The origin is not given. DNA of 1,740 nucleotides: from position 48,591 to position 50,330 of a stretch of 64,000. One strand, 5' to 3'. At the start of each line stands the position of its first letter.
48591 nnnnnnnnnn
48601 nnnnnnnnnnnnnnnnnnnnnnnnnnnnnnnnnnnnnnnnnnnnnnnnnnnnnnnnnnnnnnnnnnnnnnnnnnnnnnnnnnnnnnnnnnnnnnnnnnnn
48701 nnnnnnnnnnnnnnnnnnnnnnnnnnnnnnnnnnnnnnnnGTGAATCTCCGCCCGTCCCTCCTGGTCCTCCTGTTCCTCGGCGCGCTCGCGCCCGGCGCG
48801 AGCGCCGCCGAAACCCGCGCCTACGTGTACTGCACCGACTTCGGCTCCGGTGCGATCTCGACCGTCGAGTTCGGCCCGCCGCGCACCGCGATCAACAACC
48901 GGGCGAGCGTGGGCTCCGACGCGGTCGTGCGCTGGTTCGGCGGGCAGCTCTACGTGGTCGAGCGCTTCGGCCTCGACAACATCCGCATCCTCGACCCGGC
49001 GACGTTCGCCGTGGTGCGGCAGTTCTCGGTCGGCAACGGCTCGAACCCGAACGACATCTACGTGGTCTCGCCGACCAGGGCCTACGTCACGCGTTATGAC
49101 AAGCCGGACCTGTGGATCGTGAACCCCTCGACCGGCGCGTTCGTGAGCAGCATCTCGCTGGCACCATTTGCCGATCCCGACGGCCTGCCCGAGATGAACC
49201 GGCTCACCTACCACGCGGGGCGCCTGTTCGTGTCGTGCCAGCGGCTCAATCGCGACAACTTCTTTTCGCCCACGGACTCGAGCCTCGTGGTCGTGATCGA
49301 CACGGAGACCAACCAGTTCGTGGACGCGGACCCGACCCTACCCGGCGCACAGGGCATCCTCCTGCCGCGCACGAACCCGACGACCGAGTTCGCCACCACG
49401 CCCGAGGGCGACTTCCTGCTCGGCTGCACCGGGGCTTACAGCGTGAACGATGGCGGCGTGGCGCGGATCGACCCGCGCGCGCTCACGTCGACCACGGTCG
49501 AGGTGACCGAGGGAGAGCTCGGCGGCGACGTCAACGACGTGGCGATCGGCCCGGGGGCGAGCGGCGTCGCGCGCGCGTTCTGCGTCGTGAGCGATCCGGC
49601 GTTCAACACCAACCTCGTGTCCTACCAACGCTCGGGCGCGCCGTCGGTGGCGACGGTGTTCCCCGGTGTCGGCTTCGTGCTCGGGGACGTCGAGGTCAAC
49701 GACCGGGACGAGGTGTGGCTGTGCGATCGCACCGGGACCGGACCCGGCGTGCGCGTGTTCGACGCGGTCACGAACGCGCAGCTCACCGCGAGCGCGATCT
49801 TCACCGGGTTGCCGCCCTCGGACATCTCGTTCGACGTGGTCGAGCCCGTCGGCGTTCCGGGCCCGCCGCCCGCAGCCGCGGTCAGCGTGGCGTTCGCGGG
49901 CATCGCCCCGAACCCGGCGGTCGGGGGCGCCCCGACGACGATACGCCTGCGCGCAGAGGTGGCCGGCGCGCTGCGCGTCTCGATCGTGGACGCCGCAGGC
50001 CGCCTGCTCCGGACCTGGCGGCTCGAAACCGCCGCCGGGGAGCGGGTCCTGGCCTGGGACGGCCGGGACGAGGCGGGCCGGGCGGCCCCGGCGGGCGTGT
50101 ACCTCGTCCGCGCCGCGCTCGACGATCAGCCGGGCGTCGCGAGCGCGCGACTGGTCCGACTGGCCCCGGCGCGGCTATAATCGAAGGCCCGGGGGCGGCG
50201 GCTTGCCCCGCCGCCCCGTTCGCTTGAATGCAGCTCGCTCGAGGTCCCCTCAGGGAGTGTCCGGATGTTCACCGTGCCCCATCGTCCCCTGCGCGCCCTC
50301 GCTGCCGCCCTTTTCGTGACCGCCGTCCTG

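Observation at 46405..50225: Cobalamin riboswitch controls btuB plus a downstream beta-propeller protein with a T9SS-type sorting tail (BtuG-like by context)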

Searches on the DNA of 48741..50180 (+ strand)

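Call 24: search_rna_families(sources=[L001, L003, L005, L007, L008, L009, L010], threshold=gathering)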
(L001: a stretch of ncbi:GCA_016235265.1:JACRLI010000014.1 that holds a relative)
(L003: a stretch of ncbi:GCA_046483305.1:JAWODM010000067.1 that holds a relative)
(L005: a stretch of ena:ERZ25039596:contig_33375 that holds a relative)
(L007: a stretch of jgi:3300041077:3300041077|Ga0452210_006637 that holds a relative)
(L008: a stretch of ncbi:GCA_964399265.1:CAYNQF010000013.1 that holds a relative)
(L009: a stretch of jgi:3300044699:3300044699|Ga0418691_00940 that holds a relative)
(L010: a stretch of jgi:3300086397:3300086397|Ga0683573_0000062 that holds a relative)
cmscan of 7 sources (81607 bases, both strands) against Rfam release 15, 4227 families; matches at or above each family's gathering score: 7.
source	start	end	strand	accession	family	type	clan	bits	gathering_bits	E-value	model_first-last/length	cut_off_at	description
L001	3639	3819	+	RF00174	Cobalamin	Cis-reg; riboswitch;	CL00101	119.2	31.5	3.4e-29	1-189/189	no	Cobalamin riboswitch aptamer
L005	3560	3741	+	RF00174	Cobalamin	Cis-reg; riboswitch;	CL00101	109.5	31.5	2.1e-26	1-189/189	no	Cobalamin riboswitch aptamer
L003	3708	3891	+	RF00174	Cobalamin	Cis-reg; riboswitch;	CL00101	107.3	31.5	8.5e-26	1-189/189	no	Cobalamin riboswitch aptamer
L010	2682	2873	+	RF00174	Cobalamin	Cis-reg; riboswitch;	CL00101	98.9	31.5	2.2e-23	1-189/189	no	Cobalamin riboswitch aptamer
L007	2563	2786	+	RF00174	Cobalamin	Cis-reg; riboswitch;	CL00101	97.5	31.5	5.6e-23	1-189/189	no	Cobalamin riboswitch aptamer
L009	2570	2744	+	RF00174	Cobalamin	Cis-reg; riboswitch;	CL00101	91.2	31.5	3.5e-21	1-189/189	no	Cobalamin riboswitch aptamer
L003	7448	7522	-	RF00005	tRNA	Gene; tRNA;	CL00001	68.5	29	1e-12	1-71/71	no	tRNA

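Call 39: search_rna_families(sources=[L013, L014, L015, L017, L019, L020, L022, L023, L027, L029, L031, L033, L036, L037, L039, L040, L042, L045, L048, L049], threshold=gathering)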
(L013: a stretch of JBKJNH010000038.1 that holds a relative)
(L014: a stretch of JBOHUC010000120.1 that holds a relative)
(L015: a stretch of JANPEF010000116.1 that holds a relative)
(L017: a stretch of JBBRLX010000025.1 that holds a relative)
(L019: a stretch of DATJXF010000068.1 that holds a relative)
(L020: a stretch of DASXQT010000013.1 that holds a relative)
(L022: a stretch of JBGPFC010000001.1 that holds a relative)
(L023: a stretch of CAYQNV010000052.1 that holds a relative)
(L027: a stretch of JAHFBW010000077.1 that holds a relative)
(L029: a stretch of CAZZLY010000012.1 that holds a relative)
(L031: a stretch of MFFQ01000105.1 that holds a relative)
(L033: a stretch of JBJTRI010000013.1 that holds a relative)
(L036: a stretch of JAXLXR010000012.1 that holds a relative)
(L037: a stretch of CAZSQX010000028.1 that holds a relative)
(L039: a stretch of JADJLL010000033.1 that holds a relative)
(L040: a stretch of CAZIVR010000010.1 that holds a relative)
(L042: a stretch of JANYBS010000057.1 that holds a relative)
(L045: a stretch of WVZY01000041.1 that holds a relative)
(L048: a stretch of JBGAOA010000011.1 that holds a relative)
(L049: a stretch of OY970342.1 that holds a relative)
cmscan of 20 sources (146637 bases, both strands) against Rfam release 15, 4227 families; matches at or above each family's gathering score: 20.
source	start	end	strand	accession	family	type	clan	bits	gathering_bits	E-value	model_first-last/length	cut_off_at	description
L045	407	589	+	RF00174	Cobalamin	Cis-reg; riboswitch;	CL00101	119.2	31.5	6.2e-29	1-189/189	no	Cobalamin riboswitch aptamer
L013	662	844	+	RF00174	Cobalamin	Cis-reg; riboswitch;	CL00101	116.1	31.5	4.8e-28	1-189/189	no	Cobalamin riboswitch aptamer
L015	526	707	+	RF00174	Cobalamin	Cis-reg; riboswitch;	CL00101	114.3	31.5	1.5e-27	1-189/189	no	Cobalamin riboswitch aptamer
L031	547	731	+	RF00174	Cobalamin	Cis-reg; riboswitch;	CL00101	114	31.5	1.8e-27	1-189/189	no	Cobalamin riboswitch aptamer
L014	455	637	+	RF00174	Cobalamin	Cis-reg; riboswitch;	CL00101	113.3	31.5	2.9e-27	1-189/189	no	Cobalamin riboswitch aptamer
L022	639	821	+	RF00174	Cobalamin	Cis-reg; riboswitch;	CL00101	112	31.5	7e-27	1-189/189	no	Cobalamin riboswitch aptamer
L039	636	829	+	RF00174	Cobalamin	Cis-reg; riboswitch;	CL00101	104.4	31.5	1e-24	1-189/189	no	Cobalamin riboswitch aptamer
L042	593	798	+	RF00174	Cobalamin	Cis-reg; riboswitch;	CL00101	98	31.5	7e-23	1-189/189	no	Cobalamin riboswitch aptamer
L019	656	855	+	RF00174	Cobalamin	Cis-reg; riboswitch;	CL00101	97.5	31.5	1e-22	1-189/189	no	Cobalamin riboswitch aptamer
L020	659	840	+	RF00174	Cobalamin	Cis-reg; riboswitch;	CL00101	97.4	31.5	1.1e-22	1-189/189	no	Cobalamin riboswitch aptamer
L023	486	699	+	RF00174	Cobalamin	Cis-reg; riboswitch;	CL00101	93.6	31.5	1.3e-21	1-189/189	no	Cobalamin riboswitch aptamer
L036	618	811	+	RF00174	Cobalamin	Cis-reg; riboswitch;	CL00101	90.8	31.5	8.3e-21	1-189/189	no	Cobalamin riboswitch aptamer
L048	647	869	+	RF00174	Cobalamin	Cis-reg; riboswitch;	CL00101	89.8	31.5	1.6e-20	1-189/189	no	Cobalamin riboswitch aptamer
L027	430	647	+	RF00174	Cobalamin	Cis-reg; riboswitch;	CL00101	87.5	31.5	7e-20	1-189/189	no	Cobalamin riboswitch aptamer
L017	525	767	+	RF00174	Cobalamin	Cis-reg; riboswitch;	CL00101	83.8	31.5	8.1e-19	1-189/189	no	Cobalamin riboswitch aptamer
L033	456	640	+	RF00174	Cobalamin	Cis-reg; riboswitch;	CL00101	83.6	31.5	9.1e-19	14-177/189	no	Cobalamin riboswitch aptamer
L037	331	541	+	RF00174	Cobalamin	Cis-reg; riboswitch;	CL00101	81.1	31.5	4.9e-18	1-189/189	no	Cobalamin riboswitch aptamer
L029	511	727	+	RF00174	Cobalamin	Cis-reg; riboswitch;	CL00101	77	31.5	7.1e-17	1-189/189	no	Cobalamin riboswitch aptamer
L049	689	825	+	RF00174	Cobalamin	Cis-reg; riboswitch;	CL00101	73.7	31.5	6.4e-16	1-189/189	no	Cobalamin riboswitch aptamer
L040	655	814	+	RF00174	Cobalamin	Cis-reg; riboswitch;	CL00101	55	31.5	1.4e-10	1-189/189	no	Cobalamin riboswitch aptamer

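Call 40: search_rna_families(sources=[L052, L053, L059, L064, L065, L066, L067, L070, L071, L072, L074, L075, L076, L079, L080, L081, L083, L085, L087, L088], threshold=gathering)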
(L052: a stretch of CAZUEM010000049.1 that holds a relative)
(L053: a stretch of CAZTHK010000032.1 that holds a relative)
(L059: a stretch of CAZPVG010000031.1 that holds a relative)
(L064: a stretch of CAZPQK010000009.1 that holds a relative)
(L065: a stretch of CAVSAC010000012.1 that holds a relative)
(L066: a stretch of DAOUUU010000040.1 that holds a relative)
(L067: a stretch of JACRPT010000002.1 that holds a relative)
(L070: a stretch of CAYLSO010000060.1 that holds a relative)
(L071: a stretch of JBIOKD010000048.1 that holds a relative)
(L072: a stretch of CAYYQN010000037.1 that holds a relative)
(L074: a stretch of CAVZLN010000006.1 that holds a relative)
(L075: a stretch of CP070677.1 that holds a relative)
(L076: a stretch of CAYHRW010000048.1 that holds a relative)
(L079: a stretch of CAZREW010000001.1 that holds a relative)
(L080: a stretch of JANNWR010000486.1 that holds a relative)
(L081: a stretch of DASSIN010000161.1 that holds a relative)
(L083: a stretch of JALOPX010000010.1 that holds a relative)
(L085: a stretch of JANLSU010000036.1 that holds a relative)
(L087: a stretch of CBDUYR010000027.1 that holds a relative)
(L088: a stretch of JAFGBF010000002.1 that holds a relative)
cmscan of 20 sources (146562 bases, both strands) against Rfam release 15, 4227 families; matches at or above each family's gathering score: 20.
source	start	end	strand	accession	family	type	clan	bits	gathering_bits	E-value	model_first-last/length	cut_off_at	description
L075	529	711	+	RF00174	Cobalamin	Cis-reg; riboswitch;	CL00101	116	31.5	5e-28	1-189/189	no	Cobalamin riboswitch aptamer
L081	516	696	+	RF00174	Cobalamin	Cis-reg; riboswitch;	CL00101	116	31.5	5.1e-28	1-189/189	no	Cobalamin riboswitch aptamer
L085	356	552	+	RF00174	Cobalamin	Cis-reg; riboswitch;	CL00101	115.9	31.5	5.5e-28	1-189/189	no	Cobalamin riboswitch aptamer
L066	501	683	+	RF00174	Cobalamin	Cis-reg; riboswitch;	CL00101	112.5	31.5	5.1e-27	1-189/189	no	Cobalamin riboswitch aptamer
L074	604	786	+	RF00174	Cobalamin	Cis-reg; riboswitch;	CL00101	111.4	31.5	1e-26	1-189/189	no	Cobalamin riboswitch aptamer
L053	108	288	+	RF00174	Cobalamin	Cis-reg; riboswitch;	CL00101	104.6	31.5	9e-25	1-189/189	no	Cobalamin riboswitch aptamer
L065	606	789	+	RF00174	Cobalamin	Cis-reg; riboswitch;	CL00101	103.8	31.5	1.5e-24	1-189/189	no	Cobalamin riboswitch aptamer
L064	686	858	+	RF00174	Cobalamin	Cis-reg; riboswitch;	CL00101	99.3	31.5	3.1e-23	1-189/189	no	Cobalamin riboswitch aptamer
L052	565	737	+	RF00174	Cobalamin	Cis-reg; riboswitch;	CL00101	96.2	31.5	2.3e-22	14-177/189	no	Cobalamin riboswitch aptamer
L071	564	718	+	RF00174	Cobalamin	Cis-reg; riboswitch;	CL00101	93.8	31.5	1.1e-21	14-177/189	no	Cobalamin riboswitch aptamer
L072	426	636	+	RF00174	Cobalamin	Cis-reg; riboswitch;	CL00101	88.8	31.5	3.1e-20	1-189/189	no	Cobalamin riboswitch aptamer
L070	413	645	+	RF00174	Cobalamin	Cis-reg; riboswitch;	CL00101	84.8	31.5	4.2e-19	1-189/189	no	Cobalamin riboswitch aptamer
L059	558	744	+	RF00174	Cobalamin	Cis-reg; riboswitch;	CL00101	83.9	31.5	7.5e-19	14-177/189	no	Cobalamin riboswitch aptamer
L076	516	715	+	RF00174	Cobalamin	Cis-reg; riboswitch;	CL00101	82.4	31.5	2e-18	1-189/189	no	Cobalamin riboswitch aptamer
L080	287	540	+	RF00174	Cobalamin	Cis-reg; riboswitch;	CL00101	82.3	31.5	2.3e-18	1-189/189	no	Cobalamin riboswitch aptamer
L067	383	582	+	RF00174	Cobalamin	Cis-reg; riboswitch;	CL00101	80.2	31.5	8.5e-18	1-189/189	no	Cobalamin riboswitch aptamer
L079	448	579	+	RF00174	Cobalamin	Cis-reg; riboswitch;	CL00101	79.6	31.5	1.3e-17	1-189/189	no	Cobalamin riboswitch aptamer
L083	528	706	+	RF00174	Cobalamin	Cis-reg; riboswitch;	CL00101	75.5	31.5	1.9e-16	1-189/189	no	Cobalamin riboswitch aptamer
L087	511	641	+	RF00174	Cobalamin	Cis-reg; riboswitch;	CL00101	72.2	31.5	1.7e-15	1-189/189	no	Cobalamin riboswitch aptamer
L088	484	651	+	RF00174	Cobalamin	Cis-reg; riboswitch;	CL00101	63.8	31.5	4.5e-13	1-189/189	no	Cobalamin riboswitch aptamer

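Call 79: search_rna_families(sources=[L171, L172], threshold=gathering)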
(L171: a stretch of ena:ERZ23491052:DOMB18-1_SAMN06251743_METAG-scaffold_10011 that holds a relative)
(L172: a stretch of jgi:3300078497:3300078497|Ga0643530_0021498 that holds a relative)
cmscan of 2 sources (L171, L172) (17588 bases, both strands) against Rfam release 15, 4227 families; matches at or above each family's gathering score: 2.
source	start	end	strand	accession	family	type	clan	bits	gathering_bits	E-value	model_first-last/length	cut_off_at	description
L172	3721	3897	+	RF00174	Cobalamin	Cis-reg; riboswitch;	CL00101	98.7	31.5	5.4e-24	11-180/189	no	Cobalamin riboswitch aptamer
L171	1689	1896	+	RF00174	Cobalamin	Cis-reg; riboswitch;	CL00101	64.8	31.5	2.7e-14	1-189/189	no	Cobalamin riboswitch aptamer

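Call 81: search_rna_families(source=L173, threshold=gathering)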
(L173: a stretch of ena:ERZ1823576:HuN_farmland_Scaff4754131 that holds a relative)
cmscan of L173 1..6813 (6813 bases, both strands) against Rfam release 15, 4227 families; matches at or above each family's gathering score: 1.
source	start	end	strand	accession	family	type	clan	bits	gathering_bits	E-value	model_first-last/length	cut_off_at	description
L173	1694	1838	+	RF00174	Cobalamin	Cis-reg; riboswitch;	CL00101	70.9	31.5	1.9e-16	1-189/189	no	Cobalamin riboswitch aptamer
